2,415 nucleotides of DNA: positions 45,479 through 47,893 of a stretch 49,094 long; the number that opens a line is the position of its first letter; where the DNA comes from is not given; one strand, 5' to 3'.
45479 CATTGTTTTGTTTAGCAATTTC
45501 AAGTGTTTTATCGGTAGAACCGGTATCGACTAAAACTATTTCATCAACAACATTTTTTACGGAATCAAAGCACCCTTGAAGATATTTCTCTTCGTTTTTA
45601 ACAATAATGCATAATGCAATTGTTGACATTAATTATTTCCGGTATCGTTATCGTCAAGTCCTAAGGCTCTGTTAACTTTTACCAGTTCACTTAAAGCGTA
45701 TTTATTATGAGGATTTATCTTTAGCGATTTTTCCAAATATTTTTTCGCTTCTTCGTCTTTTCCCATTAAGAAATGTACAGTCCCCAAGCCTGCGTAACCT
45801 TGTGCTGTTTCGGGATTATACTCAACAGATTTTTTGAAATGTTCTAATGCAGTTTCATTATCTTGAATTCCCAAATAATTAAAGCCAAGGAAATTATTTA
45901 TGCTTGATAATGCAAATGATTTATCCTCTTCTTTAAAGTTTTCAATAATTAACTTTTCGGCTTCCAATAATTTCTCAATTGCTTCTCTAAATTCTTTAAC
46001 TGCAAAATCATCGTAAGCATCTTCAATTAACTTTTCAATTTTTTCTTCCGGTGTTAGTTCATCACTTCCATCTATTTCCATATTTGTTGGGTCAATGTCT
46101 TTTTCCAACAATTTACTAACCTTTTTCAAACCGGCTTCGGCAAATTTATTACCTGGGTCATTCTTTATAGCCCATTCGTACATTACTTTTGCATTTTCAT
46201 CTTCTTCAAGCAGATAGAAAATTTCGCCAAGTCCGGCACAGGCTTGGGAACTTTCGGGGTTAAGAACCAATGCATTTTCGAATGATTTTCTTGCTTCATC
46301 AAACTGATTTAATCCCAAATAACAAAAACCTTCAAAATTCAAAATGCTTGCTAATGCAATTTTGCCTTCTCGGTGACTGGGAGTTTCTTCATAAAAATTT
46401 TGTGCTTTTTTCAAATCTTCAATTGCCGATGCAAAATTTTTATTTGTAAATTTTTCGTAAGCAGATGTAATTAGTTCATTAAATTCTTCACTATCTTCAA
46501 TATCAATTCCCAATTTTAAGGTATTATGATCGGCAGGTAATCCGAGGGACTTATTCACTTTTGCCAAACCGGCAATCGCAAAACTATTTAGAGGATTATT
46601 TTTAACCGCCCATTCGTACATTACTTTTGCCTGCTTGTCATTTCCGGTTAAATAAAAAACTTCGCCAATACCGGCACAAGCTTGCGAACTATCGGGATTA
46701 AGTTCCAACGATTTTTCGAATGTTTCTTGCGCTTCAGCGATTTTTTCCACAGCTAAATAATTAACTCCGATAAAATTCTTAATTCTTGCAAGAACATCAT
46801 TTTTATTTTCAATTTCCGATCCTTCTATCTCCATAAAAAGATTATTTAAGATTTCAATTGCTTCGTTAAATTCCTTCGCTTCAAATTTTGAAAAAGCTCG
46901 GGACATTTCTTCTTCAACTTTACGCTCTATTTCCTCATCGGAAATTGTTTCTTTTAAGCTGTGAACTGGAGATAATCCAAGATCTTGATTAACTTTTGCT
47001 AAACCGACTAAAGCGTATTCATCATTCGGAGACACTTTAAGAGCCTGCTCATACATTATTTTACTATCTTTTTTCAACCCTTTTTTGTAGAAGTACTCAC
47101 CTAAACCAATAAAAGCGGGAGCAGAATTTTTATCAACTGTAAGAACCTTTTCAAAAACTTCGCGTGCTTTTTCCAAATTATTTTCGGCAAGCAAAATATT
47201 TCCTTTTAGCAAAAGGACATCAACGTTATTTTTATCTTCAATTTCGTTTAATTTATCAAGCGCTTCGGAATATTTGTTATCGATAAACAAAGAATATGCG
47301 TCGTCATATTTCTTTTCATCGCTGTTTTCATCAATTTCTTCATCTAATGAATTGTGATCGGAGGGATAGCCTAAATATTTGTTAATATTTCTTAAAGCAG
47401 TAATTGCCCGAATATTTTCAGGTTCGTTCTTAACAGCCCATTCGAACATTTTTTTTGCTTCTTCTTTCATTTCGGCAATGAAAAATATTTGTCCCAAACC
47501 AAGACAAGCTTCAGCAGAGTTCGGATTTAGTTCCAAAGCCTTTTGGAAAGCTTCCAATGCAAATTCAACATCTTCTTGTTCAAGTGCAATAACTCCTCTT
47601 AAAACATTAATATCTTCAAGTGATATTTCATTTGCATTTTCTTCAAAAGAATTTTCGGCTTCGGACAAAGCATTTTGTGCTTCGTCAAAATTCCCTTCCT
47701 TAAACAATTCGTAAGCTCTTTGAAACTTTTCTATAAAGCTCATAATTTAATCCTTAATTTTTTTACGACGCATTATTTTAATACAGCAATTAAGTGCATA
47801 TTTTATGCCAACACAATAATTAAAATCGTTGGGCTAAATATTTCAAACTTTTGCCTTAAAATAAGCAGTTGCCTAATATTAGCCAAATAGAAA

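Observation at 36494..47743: TPR-glycosyltransferase operon next to a Ser/Thr-rich T9SS cargo: candidate cytoplasmic protein-glycosylation system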

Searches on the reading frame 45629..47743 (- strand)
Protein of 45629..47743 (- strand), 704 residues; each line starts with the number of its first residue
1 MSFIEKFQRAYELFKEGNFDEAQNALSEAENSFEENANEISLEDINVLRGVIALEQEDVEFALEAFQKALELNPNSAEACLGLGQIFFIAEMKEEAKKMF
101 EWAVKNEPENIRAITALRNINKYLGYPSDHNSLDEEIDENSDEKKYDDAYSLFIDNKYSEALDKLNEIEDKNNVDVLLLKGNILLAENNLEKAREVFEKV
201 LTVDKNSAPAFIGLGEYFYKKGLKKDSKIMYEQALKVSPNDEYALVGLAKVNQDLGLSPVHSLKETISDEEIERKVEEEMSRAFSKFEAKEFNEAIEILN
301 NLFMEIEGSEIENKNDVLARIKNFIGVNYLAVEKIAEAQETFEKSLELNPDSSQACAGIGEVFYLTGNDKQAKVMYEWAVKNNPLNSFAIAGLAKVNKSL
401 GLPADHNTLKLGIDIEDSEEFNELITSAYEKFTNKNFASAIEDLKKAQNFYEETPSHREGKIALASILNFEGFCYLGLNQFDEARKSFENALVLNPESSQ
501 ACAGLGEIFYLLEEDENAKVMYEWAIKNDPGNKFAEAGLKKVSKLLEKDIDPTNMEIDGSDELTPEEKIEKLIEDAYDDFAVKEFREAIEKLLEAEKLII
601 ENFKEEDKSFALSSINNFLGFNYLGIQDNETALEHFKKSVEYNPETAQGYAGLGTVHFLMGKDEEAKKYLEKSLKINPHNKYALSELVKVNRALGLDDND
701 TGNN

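Call 5: search_protein_families(library=pfam, proteins=[window:45629-47743:-], max_evalue=0.01)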
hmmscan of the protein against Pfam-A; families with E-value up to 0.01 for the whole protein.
window:45629-47743:- (704 aa): 26 families (the best 25 are shown)
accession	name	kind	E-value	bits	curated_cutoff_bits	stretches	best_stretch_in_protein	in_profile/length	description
PF00515.34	TPR_1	-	8e-49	162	27.8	4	647-680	1-34/34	Tetratricopeptide repeat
PF07719.23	TPR_2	-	1.8e-47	156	27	4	466-497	2-33/34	Tetratricopeptide repeat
PF13181.12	TPR_8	-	3.7e-39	130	25.7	2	647-680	1-34/34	Tetratricopeptide repeat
PF13424.12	TPR_12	-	8.1e-35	119.3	30.1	4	618-676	8-74/77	Tetratricopeptide repeat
PF14559.12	TPR_19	-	1e-34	119.1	25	4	53-116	1-64/68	Tetratricopeptide repeat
PF13432.12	TPR_16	-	4.5e-33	113.7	32.7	2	475-531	7-63/65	Tetratricopeptide repeat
PF13428.12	TPR_14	-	6.1e-30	101.1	23.5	0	175-216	2-43/44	Tetratricopeptide repeat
PF13414.12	TPR_11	-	3.7e-28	97.4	26.8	3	55-88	6-39/42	TPR repeat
PF23914.1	TPR_CcmH_CycH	-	1.8e-26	93.3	42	1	50-117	57-127/158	Cytochrome c-type biogenesis protein H TPR domain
PF13174.12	TPR_6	-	1.3e-20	73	26.3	0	175-203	1-29/33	Tetratricopeptide repeat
PF13431.12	TPR_17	-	1.3e-18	66.1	24.4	0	65-96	1-32/34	Tetratricopeptide repeat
PF25062.1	ARM_TT21_N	-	8.9e-13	48.9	40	1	150-250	108-210/222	Tetratricopeptide repeat protein 21 N-terminal ARM repeat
PF13429.12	TPR_15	-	4.2e-10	40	26.2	0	482-525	163-207/280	Tetratricopeptide repeat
PF25063.1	ARM_TT21_C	-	5.5e-10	39.9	35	0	177-241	98-162/209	Tetratricopeptide repeat protein 21 C-terminal ARM domain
PF12895.13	ANAPC3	-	1.9e-09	38.1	27.2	0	139-199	20-81/82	Anaphase-promoting complex, cyclosome, subunit 3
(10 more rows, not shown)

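Call 6: search_protein_families(library=ncbifam, proteins=[window:45629-47743:-], max_evalue=0.01)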
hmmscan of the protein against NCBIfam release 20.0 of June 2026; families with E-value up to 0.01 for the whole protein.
window:45629-47743:- (704 aa): 37 families (the best 25 are shown)
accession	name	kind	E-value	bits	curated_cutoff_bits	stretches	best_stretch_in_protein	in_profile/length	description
TIGR02917.1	PEP_TPR_lipo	equivalog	3.5e-49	167.5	312.2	4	465-687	465-675/899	XrtA/PEP-CTERM system TPR-repeat protein PrsT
TIGR02521.1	type_IV_pilW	equivalog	3.7e-38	131.4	154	5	30-112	18-100/234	type IV pilus biogenesis/stability protein PilW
NF008520.0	PRK11447.1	equivalog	9.8e-30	103.1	858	4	158-253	335-430/1157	cellulose synthase complex outer membrane protein BcsC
TIGR02552.1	LcrH_SycD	equivalog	2.5e-22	79.1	104.8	0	480-531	33-84/136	SycD/LcrH family type III secretion system chaperone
NF040561.1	PrimPol_Msp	equivalog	2.2e-20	72.7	200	4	54-127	2-75/515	CRISPR-associated primase-polymerase type A1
TIGR00540.1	TPR_hemY_coli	hypoth_equivalog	1.4e-19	70.2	142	2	413-523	272-383/385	heme biosynthesis-associated TPR protein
NF033762.1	social_mot_Tgl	equivalog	4e-19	68.9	225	3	44-121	32-110/252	social motility TPR repeat lipoprotein Tgl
NF033920.0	C39_PA2778_fam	equivalog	4.7e-19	68.8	150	2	42-120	154-233/255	PA2778 family cysteine peptidase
NF052230.1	T9SS_PorE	exception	1.6e-17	63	600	2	425-555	22-147/648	PorE family type IX secretion system protein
TIGR02795.1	tol_pal_ybgF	equivalog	2.6e-17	63.5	90.1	2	6-109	5-108/119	tol-pal system protein YbgF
NF008391.2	PRK11189.1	equivalog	8.4e-17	61.6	250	1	318-422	98-202/297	lipoprotein NlpI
NF040959.1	MamA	equivalog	5.4e-16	58.7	200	2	13-100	115-196/204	magnetosome protein MamA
NF047371.1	FlcA_CTERM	equivalog_domain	8.6e-15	54.2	300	1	330-527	325-535/646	periplasmic flagellar collar protein FlcA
NF052304.1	CdsG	equivalog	9e-15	55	170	1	50-117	15-82/133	CdsG family type III secretion system protein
TIGR00990.1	3a0801s09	subfamily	2.7e-13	49.4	757.25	2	42-222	364-556/615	mitochondrial import receptor subunit TOM70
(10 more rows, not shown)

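Call 72: find_homologous_proteins(query=window:45629-47743:-, max_evalue=1e-40)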
Query window:45629-47743:- (704 aa): 58 proteins with E <= 1e-40 among 8000 candidates.
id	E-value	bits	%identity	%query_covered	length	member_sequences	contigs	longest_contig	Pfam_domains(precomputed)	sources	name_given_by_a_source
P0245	0.0e+0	1510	100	100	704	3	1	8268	PF25063.1,PF13431.13,PF09976.16,PF23914.2,PF25062.2,PF13414.13,PF13176.13,PF10938.14,PF13428.13,PF13374.13,PF14559.13,PF13371.13,PF00515.35,PF12895.14,PF13424.13,PF21033.5,PF13432.13,PF13429.13,PF13181.13,PF07719.24,PF13174.13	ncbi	-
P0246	0.0e+0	1125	75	99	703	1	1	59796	PF25063.1,PF13431.13,PF09976.16,PF23914.2,PF25060.1,PF25062.2,PF13414.13,PF23558.2,PF13176.13,PF13428.13,PF25064.2,PF14559.13,PF10345.16,PF13371.13,PF17874.8,PF00515.35,PF12895.14,PF13424.13,PF13432.13,PF13429.13,PF13181.13,PF07719.24,PF13174.13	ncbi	-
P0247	0.0e+0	1101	72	99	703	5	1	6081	PF25063.1,PF13431.13,PF23914.2,PF25060.1,PF25062.2,PF13414.13,PF13176.13,PF13428.13,PF13374.13,PF14559.13,PF10345.16,PF13371.13,PF17874.8,PF00515.35,PF12895.14,PF13424.13,PF21033.5,PF13432.13,PF13429.13,PF13181.13,PF07719.24,PF13174.13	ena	-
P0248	0.0e+0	1090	71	100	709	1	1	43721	PF09976.16,PF25060.1,PF13414.13,PF13374.13,PF00515.35,PF13424.13,PF13429.13,PF07719.24,PF13174.13,PF20308.5,PF25063.1,PF13431.13,PF23914.2,PF25062.2,PF13176.13,PF10938.14,PF13428.13,PF25064.2,PF14559.13,PF10345.16,PF13371.13,PF17874.8,PF12895.14,PF13432.13,PF13181.13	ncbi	-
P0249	0.0e+0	1081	71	100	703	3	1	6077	PF25063.1,PF13431.13,PF23914.2,PF13525.13,PF25062.2,PF13414.13,PF13176.13,PF10938.14,PF13428.13,PF25064.2,PF14559.13,PF10345.16,PF13371.13,PF17874.8,PF00515.35,PF12895.14,PF13424.13,PF13432.13,PF13429.13,PF13181.13,PF07719.24,PF13174.13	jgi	-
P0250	5.3e-250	850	60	99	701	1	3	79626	PF25063.1,PF13431.13,PF09976.16,PF23914.2,PF25062.2,PF13414.13,PF13428.13,PF25064.2,PF14559.13,PF24575.2,PF13371.13,PF17874.8,PF00515.35,PF12895.14,PF13424.13,PF13432.13,PF13429.13,PF13181.13,PF07719.24,PF13174.13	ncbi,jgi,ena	jgi:tetratricopeptide (TPR) repeat protein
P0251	1.7e-248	845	59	99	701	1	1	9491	PF25063.1,PF13431.13,PF09976.16,PF23914.2,PF25062.2,PF13414.13,PF12569.15,PF13428.13,PF25064.2,PF14559.13,PF24575.2,PF13371.13,PF17874.8,PF00515.35,PF13424.13,PF13432.13,PF13429.13,PF13181.13,PF07719.24,PF13174.13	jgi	jgi:tetratricopeptide (TPR) repeat protein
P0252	2.0e-248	845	58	99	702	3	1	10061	PF25063.1,PF13431.13,PF09976.16,PF23914.2,PF25062.2,PF13414.13,PF13428.13,PF25064.2,PF14559.13,PF24575.2,PF13371.13,PF00515.35,PF13424.13,PF13432.13,PF13429.13,PF13181.13,PF07719.24,PF13174.13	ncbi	-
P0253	1.8e-246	838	58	99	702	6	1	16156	PF25063.1,PF13431.13,PF09976.16,PF23914.2,PF25062.2,PF13414.13,PF13176.13,PF10938.14,PF13428.13,PF25064.2,PF14559.13,PF13371.13,PF17874.8,PF00515.35,PF13424.13,PF13432.13,PF13429.13,PF13181.13,PF07719.24,PF13174.13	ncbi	-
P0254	6.3e-242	823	58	99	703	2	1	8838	PF25063.1,PF13431.13,PF09976.16,PF23914.2,PF13525.13,PF13414.13,PF10938.14,PF13428.13,PF25064.2,PF14559.13,PF13371.13,PF17874.8,PF00515.35,PF12895.14,PF13424.13,PF13432.13,PF13429.13,PF13181.13,PF07719.24,PF13174.13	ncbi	-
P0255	1.5e-241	822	56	99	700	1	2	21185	PF25063.1,PF13431.13,PF09976.16,PF23914.2,PF13525.13,PF13414.13,PF10938.14,PF13428.13,PF25064.2,PF14559.13,PF13371.13,PF00515.35,PF12895.14,PF13424.13,PF13432.13,PF13429.13,PF13181.13,PF07719.24,PF13174.13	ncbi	-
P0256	4.8e-224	764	51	99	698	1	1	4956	PF25063.1,PF13431.13,PF09976.16,PF23914.2,PF25062.2,PF13414.13,PF13176.13,PF12569.15,PF13428.13,PF13374.13,PF14559.13,PF10345.16,PF13371.13,PF00515.35,PF12895.14,PF13424.13,PF13432.13,PF13429.13,PF13181.13,PF07719.24,PF13174.13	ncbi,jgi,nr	ncbi:MAG: tetratricopeptide repeat protein [Chlorobi bacterium]|nr:tetratricopeptide repeat protein 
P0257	6.2e-223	760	54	99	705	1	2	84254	PF25063.1,PF13431.13,PF09976.16,PF23914.2,PF25062.2,PF13414.13,PF13176.13,PF07870.17,PF13428.13,PF25064.2,PF14559.13,PF10345.16,PF13371.13,PF00515.35,PF12895.14,PF13424.13,PF13432.13,PF13181.13,PF07719.24,PF13174.13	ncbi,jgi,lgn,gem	-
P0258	2.7e-214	732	52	99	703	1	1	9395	PF25063.1,PF13431.13,PF09976.16,PF23914.2,PF25060.1,PF13525.13,PF25062.2,PF13414.13,PF13428.13,PF25064.2,PF14559.13,PF00515.35,PF13424.13,PF13432.13,PF13429.13,PF13181.13,PF07719.24,PF13174.13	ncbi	-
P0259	1.8e-213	729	52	99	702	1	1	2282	PF25063.1,PF13431.13,PF09976.16,PF23914.2,PF13414.13,PF13428.13,PF14559.13,PF10345.16,PF13371.13,PF00515.35,PF12895.14,PF13424.13,PF13432.13,PF13181.13,PF07719.24,PF13174.13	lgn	-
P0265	1.7e-205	703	47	99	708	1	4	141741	PF25063.1,PF13431.13,PF09976.16,PF23914.2,PF25060.1,PF25062.2,PF13414.13,PF13428.13,PF19556.5,PF14559.13,PF00515.35,PF12895.14,PF13424.13,PF13432.13,PF06552.19,PF13181.13,PF07719.24,PF13174.13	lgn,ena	-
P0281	4.1e-161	556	42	99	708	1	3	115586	PF25063.1,PF13431.13,PF09976.16,PF23914.2,PF25060.1,PF13414.13,PF13428.13,PF25064.2,PF14559.13,PF24575.2,PF00515.35,PF13424.13,PF13432.13,PF13429.13,PF13181.13,PF07719.24,PF13174.13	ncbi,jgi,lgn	ncbi:MAG: tetratricopeptide repeat protein [Ignavibacteria bacterium]|jgi:Tfp pilus assembly protein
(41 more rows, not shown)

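Call 73: find_encoding_contigs(protein=P0250, flank=10000, max_places=1)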
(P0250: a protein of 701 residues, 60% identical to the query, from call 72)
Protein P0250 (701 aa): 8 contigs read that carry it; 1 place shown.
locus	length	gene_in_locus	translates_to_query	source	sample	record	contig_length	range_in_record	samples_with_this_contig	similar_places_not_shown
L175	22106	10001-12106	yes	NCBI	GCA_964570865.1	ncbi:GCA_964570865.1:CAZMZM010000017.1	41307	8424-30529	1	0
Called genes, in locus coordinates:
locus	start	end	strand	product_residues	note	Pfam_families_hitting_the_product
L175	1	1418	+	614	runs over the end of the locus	-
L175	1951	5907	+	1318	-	PF00852:Glyco_transf_10, PF05050:Methyltransf_21, PF00535:Glycos_transf_2, PF10111:Glyco_tranf_2_2, PF13641:Glyco_tranf_2_3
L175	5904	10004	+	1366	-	PF13439:Glyco_transf_4, PF00534:Glycos_transf_1, PF13692:Glyco_trans_1_4, PF00535:Glycos_transf_2, PF10111:Glyco_tranf_2_2, PF13641:Glyco_tranf_2_3, PF00535:Glycos_transf_2, PF13641:Glyco_tranf_2_3, +7 more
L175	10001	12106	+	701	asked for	PF00515:TPR_1 (faint), PF07719:TPR_2 (faint), PF09976:TPR_21 (faint), PF12895:ANAPC3 (faint), PF13174:TPR_6 (faint), PF13181:TPR_8 (faint), PF13414:TPR_11 (faint), PF14559:TPR_19 (weak), +12 more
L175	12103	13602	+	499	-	PF00535:Glycos_transf_2, PF13428:TPR_14 (faint)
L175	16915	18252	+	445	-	PF13424:TPR_12 (weak), PF00515:TPR_1 (weak), PF13424:TPR_12 (weak), PF13414:TPR_11 (weak), PF13432:TPR_16, PF14559:TPR_19 (weak), PF13432:TPR_16 (weak), PF13414:TPR_11, +10 more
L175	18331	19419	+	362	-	PF00534:Glycos_transf_1, PF13524:Glyco_trans_1_2 (weak), PF13692:Glyco_trans_1_4, PF20706:GT4-conflict (weak)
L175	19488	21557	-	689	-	PF02065:Melibiase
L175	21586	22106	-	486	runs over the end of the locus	-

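Call 74: find_encoding_contigs(protein=P0265, flank=10000, max_places=1)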
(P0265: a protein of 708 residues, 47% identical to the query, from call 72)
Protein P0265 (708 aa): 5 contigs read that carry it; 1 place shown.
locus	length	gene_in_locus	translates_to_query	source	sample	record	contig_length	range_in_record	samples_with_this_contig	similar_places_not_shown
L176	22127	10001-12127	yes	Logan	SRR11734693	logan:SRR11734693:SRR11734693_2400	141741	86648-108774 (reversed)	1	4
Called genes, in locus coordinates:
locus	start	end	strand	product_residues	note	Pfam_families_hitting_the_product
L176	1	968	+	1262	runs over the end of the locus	PF12895:ANAPC3 (weak), PF13432:TPR_16 (faint), PF14559:TPR_19 (faint), PF13439:Glyco_transf_4 (faint), PF13524:Glyco_trans_1_2, PF26337:Gtf3_C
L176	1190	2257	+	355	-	PF02350:Epimerase_2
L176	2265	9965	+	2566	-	PF00534:Glycos_transf_1, PF00535:Glycos_transf_2, PF01075:Glyco_transf_9, PF00535:Glycos_transf_2, PF00535:Glycos_transf_2, PF10111:Glyco_tranf_2_2, PF13641:Glyco_tranf_2_3, PF00535:Glycos_transf_2, +9 more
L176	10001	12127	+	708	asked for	PF00515:TPR_1 (faint), PF07719:TPR_2 (faint), PF09976:TPR_21 (faint), PF12895:ANAPC3 (faint), PF13174:TPR_6 (faint), PF13181:TPR_8 (faint), PF13414:TPR_11 (faint), PF13424:TPR_12 (faint), +10 more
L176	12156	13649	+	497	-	PF00535:Glycos_transf_2, PF07719:TPR_2 (faint), PF00515:TPR_1 (faint)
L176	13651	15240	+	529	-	PF13174:TPR_6 (faint), PF13424:TPR_12 (faint), PF13414:TPR_11, PF00515:TPR_1 (weak), PF13414:TPR_11, PF00515:TPR_1 (weak), PF07719:TPR_2 (weak), PF01075:Glyco_transf_9 (weak), +7 more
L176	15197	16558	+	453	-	PF13174:TPR_6 (faint), PF13176:TPR_7 (faint), PF13414:TPR_11 (faint), PF25062:ARM_TT21_N (weak), PF13432:TPR_16, PF00515:TPR_1, PF07719:TPR_2 (weak), PF13181:TPR_8 (weak), +7 more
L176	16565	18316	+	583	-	PF07021:MetW, PF13489:Methyltransf_23, PF08241:Methyltransf_11, PF08242:Methyltransf_12, PF13649:Methyltransf_25, PF13847:Methyltransf_31, PF00534:Glycos_transf_1, PF13692:Glyco_trans_1_4, +2 more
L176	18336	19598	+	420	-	PF08241:Methyltransf_11 (weak)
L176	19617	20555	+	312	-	-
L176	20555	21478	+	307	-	-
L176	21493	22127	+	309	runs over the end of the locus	-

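Call 75: find_encoding_contigs(protein=P0281, flank=10000, max_places=1)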
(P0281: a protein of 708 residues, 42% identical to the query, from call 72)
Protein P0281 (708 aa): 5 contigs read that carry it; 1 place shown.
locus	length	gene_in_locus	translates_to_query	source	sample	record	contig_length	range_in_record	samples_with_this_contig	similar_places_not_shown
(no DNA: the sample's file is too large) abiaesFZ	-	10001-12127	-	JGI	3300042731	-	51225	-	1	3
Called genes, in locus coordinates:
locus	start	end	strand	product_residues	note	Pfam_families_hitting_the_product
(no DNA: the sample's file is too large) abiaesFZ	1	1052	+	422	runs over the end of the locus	PF00202:Aminotran_3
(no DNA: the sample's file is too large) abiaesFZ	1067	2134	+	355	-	PF05050:Methyltransf_21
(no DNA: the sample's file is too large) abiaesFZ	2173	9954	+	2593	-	PF00535:Glycos_transf_2, PF04055:Radical_SAM, PF00535:Glycos_transf_2, PF10111:Glyco_tranf_2_2, PF13641:Glyco_tranf_2_3, PF00535:Glycos_transf_2, PF07021:MetW, PF08241:Methyltransf_11, +9 more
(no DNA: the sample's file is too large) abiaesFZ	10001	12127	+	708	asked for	PF00515:TPR_1 (faint), PF07719:TPR_2 (faint), PF13174:TPR_6 (faint), PF13181:TPR_8 (faint), PF13414:TPR_11 (faint), PF13428:TPR_14 (faint), PF13429:TPR_15 (faint), PF14559:TPR_19 (weak), +9 more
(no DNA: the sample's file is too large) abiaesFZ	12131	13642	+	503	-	PF00535:Glycos_transf_2, PF00515:TPR_1 (faint), PF07719:TPR_2 (faint)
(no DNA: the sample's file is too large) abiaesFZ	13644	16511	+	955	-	PF13414:TPR_11, PF00515:TPR_1, PF13181:TPR_8, PF13414:TPR_11, PF13424:TPR_12, PF00515:TPR_1, PF13181:TPR_8, PF00515:TPR_1, +23 more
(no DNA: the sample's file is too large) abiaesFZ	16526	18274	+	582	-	PF02353:CMAS (weak), PF07021:MetW, PF13489:Methyltransf_23, PF08241:Methyltransf_11, PF13649:Methyltransf_25, PF00534:Glycos_transf_1, PF13692:Glyco_trans_1_4, PF13524:Glyco_trans_1_2, +2 more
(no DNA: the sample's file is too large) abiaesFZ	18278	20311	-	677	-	PF13432:TPR_16 (faint), PF13524:Glyco_trans_1_2, PF13181:TPR_8 (faint), PF00515:TPR_1, PF07719:TPR_2 (weak)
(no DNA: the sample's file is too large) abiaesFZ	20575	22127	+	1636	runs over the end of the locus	PF00515:TPR_1 (weak), PF07719:TPR_2 (weak), PF13181:TPR_8 (weak), PF13414:TPR_11, PF13424:TPR_12, PF13432:TPR_16 (weak), PF13414:TPR_11, PF00515:TPR_1, +35 more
